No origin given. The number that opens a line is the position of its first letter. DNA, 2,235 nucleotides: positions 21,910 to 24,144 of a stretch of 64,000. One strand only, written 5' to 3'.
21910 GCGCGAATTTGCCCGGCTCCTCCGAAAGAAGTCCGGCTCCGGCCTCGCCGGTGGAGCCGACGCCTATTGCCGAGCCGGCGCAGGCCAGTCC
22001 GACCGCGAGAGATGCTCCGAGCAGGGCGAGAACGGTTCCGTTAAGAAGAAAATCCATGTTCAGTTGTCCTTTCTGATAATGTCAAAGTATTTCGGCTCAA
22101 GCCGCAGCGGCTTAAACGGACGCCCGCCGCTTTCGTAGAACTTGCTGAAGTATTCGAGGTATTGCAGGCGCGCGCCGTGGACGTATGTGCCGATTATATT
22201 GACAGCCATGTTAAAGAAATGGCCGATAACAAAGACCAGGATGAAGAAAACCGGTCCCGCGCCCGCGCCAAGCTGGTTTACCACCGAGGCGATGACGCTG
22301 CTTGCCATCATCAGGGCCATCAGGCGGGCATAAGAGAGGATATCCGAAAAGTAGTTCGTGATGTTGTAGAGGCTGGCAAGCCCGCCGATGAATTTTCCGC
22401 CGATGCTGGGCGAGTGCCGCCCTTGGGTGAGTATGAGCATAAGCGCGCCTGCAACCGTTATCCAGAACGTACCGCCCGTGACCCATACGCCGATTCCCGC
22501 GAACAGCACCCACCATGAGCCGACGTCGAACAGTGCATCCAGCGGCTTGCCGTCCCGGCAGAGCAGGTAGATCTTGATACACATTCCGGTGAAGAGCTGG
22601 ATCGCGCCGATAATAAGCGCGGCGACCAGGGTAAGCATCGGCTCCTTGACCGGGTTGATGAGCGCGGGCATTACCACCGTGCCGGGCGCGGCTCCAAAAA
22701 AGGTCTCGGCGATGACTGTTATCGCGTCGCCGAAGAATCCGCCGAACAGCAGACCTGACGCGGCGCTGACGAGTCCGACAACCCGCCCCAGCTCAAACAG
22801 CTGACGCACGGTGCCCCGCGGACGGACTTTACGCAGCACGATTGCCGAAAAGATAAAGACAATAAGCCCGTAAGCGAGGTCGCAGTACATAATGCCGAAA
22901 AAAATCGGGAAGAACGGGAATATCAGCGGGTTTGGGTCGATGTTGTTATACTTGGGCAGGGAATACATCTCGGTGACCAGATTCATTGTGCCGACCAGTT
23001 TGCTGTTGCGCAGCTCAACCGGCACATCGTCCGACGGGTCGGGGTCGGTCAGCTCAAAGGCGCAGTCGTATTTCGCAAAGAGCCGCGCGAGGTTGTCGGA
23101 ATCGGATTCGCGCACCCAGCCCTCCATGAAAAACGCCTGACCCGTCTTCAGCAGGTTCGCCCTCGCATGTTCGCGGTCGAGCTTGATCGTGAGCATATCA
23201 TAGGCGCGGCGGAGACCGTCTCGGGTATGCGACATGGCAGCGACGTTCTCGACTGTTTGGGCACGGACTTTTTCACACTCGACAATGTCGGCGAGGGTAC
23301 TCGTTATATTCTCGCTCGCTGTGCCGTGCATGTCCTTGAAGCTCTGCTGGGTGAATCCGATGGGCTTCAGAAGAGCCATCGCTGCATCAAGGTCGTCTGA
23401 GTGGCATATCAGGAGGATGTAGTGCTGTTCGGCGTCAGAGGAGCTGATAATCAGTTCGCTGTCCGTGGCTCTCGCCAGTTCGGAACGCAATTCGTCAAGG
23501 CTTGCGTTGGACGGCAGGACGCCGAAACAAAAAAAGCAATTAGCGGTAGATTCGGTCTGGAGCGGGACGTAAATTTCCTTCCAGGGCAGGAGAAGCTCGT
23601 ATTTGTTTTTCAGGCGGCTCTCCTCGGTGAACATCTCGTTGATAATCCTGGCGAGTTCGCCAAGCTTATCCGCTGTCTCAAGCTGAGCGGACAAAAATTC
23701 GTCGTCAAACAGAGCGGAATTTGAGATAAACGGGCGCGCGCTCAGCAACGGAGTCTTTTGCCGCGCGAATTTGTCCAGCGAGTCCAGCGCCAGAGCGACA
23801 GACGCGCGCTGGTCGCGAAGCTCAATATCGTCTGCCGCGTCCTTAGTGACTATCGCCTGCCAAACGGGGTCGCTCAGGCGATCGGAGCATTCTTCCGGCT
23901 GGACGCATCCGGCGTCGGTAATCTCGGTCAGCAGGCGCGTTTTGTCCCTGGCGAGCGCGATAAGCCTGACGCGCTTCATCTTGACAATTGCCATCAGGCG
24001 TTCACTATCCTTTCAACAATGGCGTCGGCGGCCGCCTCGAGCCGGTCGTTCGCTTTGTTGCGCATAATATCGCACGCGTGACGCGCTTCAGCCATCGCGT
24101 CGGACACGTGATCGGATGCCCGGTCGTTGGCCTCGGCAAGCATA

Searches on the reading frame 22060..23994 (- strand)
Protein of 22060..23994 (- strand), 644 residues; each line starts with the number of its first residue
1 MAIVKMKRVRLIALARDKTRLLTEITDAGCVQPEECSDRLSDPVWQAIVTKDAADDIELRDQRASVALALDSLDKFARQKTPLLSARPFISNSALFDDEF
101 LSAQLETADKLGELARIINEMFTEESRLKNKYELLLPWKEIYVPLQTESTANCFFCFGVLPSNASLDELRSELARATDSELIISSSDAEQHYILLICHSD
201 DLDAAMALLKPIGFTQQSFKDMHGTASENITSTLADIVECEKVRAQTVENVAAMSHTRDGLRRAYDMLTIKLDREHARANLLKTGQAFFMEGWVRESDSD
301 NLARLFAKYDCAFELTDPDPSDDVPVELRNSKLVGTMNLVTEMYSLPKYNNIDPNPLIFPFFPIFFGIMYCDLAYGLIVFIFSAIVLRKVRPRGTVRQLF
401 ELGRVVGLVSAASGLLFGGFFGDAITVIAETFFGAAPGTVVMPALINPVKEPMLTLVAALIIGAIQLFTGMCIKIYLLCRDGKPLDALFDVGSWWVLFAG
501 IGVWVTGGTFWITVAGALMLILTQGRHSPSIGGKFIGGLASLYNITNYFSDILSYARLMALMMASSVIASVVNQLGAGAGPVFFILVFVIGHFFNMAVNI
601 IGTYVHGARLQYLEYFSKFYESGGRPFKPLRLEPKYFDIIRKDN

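Call 102: search_protein_families(library=pfam, proteins=[window:22060-23994:-], max_evalue=0.00001)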
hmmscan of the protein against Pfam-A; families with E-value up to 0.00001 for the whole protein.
window:22060-23994:- (644 aa): 1 family
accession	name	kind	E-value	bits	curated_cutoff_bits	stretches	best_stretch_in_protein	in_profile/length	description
PF01496.24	V_ATPase_I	-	3.2e-16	58.9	30.7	1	210-389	228-416/815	V-type ATPase 116kDa subunit family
